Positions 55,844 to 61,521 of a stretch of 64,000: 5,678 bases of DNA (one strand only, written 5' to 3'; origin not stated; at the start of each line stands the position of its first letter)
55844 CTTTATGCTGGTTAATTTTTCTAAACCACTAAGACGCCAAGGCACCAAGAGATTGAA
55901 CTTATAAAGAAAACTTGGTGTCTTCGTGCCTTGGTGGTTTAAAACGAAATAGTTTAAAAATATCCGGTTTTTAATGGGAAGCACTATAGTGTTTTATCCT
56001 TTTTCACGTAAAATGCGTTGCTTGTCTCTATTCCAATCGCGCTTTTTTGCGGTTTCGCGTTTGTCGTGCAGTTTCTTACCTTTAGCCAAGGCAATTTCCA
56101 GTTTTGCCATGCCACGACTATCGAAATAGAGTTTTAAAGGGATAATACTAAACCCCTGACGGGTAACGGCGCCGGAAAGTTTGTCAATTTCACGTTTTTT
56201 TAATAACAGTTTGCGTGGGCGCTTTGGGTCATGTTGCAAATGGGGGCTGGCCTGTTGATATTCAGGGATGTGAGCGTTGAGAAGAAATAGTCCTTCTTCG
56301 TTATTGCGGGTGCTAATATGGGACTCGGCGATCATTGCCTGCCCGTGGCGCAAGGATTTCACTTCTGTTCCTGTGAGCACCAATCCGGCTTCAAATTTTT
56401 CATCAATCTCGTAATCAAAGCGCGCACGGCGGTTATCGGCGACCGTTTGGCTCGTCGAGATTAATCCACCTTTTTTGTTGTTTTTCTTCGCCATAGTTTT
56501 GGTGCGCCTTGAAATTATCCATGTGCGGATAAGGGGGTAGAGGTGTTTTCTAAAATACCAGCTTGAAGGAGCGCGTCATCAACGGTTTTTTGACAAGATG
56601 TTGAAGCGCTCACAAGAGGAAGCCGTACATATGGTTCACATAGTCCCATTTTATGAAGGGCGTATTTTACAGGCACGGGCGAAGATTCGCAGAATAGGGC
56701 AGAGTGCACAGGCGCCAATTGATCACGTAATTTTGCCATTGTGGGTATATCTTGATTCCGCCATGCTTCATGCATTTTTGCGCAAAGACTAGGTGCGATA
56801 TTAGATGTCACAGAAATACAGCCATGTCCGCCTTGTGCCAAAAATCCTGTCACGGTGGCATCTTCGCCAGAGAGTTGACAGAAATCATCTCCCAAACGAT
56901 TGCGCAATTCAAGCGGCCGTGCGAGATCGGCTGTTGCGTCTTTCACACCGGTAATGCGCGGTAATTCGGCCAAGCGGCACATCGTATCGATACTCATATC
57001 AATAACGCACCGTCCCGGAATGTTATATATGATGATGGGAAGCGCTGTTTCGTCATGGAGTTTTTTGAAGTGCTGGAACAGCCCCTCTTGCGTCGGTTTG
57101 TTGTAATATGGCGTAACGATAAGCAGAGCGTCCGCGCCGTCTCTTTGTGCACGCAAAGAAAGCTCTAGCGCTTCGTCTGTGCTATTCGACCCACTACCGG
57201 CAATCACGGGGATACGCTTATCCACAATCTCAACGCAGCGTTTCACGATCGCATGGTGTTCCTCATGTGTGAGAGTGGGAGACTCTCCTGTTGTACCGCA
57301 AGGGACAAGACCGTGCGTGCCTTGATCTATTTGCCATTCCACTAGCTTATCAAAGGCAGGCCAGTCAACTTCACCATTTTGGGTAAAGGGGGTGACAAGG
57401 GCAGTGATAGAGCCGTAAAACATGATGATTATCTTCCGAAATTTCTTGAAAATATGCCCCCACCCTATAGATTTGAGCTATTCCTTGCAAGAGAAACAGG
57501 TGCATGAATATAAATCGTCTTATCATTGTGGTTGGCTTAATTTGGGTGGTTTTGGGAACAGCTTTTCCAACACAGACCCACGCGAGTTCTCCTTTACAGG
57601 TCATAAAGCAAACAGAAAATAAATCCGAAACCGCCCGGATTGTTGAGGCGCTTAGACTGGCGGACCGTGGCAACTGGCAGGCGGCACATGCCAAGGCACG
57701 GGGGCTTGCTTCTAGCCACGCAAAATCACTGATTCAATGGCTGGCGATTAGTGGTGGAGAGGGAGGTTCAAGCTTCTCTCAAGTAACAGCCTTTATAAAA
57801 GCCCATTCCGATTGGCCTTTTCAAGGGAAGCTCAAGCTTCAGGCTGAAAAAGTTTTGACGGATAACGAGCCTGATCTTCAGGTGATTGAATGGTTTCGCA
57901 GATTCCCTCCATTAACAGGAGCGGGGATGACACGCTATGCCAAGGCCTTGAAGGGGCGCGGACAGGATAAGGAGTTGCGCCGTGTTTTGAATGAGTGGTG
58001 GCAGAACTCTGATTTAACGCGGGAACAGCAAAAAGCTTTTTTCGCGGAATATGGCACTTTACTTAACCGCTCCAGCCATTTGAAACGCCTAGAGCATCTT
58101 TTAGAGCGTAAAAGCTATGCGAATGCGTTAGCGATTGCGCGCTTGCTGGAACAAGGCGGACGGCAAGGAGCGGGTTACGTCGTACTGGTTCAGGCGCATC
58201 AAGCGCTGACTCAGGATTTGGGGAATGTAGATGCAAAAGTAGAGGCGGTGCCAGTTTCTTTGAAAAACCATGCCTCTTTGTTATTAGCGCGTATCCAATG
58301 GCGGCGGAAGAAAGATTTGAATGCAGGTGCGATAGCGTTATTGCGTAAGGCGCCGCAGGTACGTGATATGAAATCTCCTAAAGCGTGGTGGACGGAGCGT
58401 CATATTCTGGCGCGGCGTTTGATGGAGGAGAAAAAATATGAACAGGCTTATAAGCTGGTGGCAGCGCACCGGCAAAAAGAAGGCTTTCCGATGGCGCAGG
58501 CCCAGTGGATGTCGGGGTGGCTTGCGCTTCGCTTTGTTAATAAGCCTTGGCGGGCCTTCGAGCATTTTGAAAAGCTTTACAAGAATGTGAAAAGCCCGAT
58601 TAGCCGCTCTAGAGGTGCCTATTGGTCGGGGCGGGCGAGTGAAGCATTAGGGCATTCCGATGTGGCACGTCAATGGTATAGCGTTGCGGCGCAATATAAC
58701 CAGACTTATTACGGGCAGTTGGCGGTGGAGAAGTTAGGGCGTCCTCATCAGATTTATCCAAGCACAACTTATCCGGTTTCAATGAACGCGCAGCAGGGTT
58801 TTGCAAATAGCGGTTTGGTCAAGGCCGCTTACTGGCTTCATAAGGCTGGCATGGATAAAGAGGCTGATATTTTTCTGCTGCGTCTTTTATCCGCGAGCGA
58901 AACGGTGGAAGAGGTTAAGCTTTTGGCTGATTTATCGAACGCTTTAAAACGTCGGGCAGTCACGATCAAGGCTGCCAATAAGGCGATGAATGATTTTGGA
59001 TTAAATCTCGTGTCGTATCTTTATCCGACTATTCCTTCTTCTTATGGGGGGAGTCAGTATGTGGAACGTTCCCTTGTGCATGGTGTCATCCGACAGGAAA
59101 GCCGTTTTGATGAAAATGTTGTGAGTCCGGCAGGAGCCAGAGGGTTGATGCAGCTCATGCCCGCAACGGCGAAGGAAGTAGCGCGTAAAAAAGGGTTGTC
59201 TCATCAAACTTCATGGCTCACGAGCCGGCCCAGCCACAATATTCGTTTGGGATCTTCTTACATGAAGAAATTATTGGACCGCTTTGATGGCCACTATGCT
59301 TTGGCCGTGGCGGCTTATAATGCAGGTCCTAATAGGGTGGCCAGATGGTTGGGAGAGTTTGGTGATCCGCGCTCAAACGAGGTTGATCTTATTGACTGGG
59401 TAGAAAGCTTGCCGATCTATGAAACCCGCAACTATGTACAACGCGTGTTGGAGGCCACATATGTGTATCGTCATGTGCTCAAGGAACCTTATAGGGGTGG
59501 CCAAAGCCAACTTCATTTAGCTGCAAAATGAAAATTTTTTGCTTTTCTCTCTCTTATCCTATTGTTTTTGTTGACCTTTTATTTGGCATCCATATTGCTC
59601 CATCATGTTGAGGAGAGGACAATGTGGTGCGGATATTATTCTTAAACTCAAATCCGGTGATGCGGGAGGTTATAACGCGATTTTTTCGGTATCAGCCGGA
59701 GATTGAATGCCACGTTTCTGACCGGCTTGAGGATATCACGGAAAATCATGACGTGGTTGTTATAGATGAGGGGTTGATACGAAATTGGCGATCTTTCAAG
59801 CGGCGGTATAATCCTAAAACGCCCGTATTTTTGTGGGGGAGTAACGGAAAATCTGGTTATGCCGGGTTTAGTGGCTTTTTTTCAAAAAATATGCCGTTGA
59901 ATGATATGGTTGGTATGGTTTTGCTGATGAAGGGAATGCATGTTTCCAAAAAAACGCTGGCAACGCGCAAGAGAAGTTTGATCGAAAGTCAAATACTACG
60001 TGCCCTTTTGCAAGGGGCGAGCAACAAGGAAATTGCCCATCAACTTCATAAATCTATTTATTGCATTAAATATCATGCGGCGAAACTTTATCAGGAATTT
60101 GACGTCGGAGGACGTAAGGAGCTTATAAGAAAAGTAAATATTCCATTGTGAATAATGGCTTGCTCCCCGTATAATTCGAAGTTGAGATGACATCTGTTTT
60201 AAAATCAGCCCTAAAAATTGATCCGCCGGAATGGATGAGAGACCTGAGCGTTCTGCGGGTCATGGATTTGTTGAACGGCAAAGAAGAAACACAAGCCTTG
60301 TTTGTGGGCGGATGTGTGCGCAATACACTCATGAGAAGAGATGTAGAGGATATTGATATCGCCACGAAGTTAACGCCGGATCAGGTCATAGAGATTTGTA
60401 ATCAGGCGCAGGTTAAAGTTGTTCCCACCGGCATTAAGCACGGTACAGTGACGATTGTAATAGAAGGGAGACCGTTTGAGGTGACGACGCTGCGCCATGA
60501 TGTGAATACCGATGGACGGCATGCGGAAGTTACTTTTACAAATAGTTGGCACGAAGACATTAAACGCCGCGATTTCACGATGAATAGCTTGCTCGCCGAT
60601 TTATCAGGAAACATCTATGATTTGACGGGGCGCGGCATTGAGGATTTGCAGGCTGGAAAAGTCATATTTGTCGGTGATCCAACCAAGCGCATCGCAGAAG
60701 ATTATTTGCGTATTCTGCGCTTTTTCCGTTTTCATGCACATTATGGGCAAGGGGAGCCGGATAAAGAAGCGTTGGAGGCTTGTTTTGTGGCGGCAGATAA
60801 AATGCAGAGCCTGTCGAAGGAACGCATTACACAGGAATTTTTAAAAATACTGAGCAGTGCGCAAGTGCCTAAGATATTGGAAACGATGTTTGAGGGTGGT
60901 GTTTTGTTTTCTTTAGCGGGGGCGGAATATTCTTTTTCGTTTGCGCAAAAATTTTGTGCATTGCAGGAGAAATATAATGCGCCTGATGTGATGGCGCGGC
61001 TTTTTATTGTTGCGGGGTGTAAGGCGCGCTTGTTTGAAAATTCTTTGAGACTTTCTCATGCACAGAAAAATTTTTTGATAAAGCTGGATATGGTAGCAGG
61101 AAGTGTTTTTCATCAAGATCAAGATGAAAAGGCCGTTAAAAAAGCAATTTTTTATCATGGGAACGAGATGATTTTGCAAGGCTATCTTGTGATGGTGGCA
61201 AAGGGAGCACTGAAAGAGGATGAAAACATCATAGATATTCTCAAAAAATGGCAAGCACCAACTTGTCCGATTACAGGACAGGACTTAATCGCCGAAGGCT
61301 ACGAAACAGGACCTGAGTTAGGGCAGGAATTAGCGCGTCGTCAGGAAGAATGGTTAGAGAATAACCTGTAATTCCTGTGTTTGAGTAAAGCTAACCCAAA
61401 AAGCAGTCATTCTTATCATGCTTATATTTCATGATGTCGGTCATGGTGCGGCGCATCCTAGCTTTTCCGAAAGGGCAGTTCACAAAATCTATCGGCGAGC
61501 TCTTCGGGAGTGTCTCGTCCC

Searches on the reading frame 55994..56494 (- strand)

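Call 90: search_protein_families(library=pfam, proteins=[window:55994-56494:-], max_evalue=0.0001)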
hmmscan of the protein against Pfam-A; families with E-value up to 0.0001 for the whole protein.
window:55994-56494:- (166 aa): 1 family
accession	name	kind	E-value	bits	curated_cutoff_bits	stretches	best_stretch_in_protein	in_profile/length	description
PF01668.23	SmpB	-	4.9e-57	192.3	27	1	18-163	1-142/143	SmpB protein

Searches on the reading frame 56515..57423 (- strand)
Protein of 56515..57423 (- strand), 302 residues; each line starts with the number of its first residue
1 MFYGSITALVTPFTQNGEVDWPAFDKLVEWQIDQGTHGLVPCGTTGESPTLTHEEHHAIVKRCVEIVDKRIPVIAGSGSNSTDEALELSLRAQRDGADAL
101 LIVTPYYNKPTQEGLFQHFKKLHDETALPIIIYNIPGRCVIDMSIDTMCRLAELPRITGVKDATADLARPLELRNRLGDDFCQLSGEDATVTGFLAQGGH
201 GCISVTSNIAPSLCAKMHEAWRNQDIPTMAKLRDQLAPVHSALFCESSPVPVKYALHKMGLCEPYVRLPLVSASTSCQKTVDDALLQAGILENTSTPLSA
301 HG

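Call 90: search_protein_families(library=pfam, proteins=[window:56515-57423:-], max_evalue=0.0001)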
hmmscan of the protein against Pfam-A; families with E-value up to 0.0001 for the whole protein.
window:56515-57423:- (302 aa): 1 family
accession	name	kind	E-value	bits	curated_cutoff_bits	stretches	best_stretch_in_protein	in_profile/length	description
PF00701.28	DHDPS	-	2.1e-92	309.4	22.1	1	2-286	2-287/289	Dihydrodipicolinate synthetase family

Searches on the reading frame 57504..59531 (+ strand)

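Call 90: search_protein_families(library=pfam, proteins=[window:57504-59531:+], max_evalue=0.0001)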
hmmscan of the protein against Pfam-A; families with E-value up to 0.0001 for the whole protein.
window:57504-59531:+ (675 aa): 1 family
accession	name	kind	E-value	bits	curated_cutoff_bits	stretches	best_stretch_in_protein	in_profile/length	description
PF01464.25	SLT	-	1.2e-28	99.4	21.3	1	518-622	10-111/117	Transglycosylase SLT domain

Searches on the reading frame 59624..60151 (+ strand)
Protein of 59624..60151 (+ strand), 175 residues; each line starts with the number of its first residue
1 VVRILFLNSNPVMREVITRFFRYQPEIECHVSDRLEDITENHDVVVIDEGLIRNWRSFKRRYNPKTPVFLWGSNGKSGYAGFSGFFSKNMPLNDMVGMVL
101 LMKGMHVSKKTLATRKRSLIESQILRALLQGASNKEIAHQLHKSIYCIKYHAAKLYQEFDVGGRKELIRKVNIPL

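Call 90: search_protein_families(library=pfam, proteins=[window:59624-60151:+], max_evalue=0.0001)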
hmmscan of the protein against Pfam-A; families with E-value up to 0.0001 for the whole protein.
window:59624-60151:+ (175 aa): 1 family
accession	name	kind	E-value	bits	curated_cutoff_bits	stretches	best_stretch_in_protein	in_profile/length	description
PF00196.25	GerE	-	2.7e-09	36.9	23.5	1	121-170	7-56/57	Bacterial regulatory proteins, luxR family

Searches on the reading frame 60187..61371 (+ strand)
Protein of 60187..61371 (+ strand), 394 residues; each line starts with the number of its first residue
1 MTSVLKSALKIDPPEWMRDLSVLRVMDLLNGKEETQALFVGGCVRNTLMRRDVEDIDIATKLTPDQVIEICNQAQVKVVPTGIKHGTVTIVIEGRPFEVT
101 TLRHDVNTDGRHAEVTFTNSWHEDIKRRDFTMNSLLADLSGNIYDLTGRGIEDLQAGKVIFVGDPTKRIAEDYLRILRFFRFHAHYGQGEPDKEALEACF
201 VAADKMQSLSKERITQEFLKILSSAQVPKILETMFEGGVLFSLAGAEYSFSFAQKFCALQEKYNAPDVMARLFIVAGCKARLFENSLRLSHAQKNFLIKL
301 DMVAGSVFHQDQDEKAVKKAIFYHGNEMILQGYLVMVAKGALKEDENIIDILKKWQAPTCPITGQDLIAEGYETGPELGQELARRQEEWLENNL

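Call 90: search_protein_families(library=pfam, proteins=[window:60187-61371:+], max_evalue=0.0001)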
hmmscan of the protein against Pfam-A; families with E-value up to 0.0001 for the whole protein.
window:60187-61371:+ (394 aa): 2 families
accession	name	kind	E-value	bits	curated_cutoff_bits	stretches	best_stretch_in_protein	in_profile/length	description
PF01743.26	PolyA_pol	-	3.3e-29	102.2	23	1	39-159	3-125/126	Poly A polymerase head domain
PF12627.12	PolyA_pol_RNAbd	-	1.3e-06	28.5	22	1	192-240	5-53/64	Probable RNA and SrmB- binding site of polymerase A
